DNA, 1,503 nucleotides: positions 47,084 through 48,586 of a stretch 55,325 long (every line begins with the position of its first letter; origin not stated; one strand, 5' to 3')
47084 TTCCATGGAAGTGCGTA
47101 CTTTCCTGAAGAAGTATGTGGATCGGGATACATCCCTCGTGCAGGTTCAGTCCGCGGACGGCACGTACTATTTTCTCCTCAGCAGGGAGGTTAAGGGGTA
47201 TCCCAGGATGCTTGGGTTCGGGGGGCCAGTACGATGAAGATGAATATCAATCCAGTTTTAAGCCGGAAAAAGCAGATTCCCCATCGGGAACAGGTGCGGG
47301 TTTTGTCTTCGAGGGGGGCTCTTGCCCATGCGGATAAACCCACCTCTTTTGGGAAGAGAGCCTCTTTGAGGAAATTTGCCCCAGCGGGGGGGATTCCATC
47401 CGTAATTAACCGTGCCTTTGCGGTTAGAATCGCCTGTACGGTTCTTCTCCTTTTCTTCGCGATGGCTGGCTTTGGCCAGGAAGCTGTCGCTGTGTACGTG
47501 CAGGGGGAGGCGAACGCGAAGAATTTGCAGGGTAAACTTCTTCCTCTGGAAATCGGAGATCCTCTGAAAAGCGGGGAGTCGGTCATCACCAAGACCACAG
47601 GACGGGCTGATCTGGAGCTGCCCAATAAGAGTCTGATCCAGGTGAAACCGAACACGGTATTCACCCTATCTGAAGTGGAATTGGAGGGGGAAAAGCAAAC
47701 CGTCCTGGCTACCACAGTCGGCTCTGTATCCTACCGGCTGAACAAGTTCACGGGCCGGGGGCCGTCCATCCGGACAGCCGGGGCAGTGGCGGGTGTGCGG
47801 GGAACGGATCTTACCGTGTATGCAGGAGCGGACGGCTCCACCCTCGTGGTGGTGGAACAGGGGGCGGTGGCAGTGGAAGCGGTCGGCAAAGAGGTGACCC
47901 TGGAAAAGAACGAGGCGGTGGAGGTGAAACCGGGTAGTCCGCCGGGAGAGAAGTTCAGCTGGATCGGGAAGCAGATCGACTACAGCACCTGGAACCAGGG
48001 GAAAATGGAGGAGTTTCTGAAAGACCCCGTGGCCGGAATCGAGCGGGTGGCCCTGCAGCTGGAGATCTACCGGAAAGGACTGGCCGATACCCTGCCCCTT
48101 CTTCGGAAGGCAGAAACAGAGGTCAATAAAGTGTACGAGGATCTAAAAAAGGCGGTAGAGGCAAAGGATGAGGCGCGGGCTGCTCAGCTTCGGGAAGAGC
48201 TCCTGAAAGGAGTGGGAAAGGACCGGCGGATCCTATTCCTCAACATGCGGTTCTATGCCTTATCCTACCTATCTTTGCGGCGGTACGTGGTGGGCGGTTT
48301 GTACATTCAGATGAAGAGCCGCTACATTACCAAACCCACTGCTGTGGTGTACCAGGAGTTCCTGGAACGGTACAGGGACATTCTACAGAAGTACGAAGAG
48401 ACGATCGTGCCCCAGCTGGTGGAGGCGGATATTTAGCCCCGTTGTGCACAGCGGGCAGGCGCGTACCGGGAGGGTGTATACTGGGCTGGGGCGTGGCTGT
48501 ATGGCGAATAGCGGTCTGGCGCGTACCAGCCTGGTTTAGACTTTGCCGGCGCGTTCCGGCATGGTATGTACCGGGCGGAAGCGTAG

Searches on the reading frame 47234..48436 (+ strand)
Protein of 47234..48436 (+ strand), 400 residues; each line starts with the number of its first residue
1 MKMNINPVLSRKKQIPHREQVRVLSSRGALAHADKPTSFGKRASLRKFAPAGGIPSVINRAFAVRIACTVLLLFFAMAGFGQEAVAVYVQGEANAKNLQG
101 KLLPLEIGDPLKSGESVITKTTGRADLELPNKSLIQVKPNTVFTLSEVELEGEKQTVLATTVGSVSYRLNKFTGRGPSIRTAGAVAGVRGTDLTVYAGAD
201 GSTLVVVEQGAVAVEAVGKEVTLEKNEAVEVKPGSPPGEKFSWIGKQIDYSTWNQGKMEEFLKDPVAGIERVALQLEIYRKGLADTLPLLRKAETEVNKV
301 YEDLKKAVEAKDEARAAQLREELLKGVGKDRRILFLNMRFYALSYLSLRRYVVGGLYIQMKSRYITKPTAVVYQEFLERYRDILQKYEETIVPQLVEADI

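Call 6: search_protein_families(library=pfam, proteins=[window:47234-48436:+])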
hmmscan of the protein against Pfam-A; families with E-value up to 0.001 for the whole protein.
window:47234-48436:+ (400 aa): 1 family
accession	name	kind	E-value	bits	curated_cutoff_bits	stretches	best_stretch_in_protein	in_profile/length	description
PF04773.18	FecR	-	3.8e-09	37.3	24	1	117-212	3-96/97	FecR protein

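Call 7: search_protein_families(library=ncbifam, proteins=[window:47234-48436:+])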
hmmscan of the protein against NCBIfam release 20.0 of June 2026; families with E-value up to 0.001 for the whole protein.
window:47234-48436:+ (400 aa): 4 families
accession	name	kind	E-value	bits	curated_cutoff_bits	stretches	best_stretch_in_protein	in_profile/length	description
NF033165.1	lipo_LipL45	exception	3.9e-10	39.3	350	1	84-226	40-183/391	lipoprotein LipL45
NF047849.1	Lsa33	exception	8.7e-10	38.3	420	1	82-230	28-177/310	surface adhesin Lsa33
NF033682.1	retention_LapA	subfamily_domain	6.8e-09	36.1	50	1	82-151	2-73/145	retention module-containing protein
NF047876.1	Lsa19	exception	0.00079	19.2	250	0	83-235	10-159/182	adhesin Lsa19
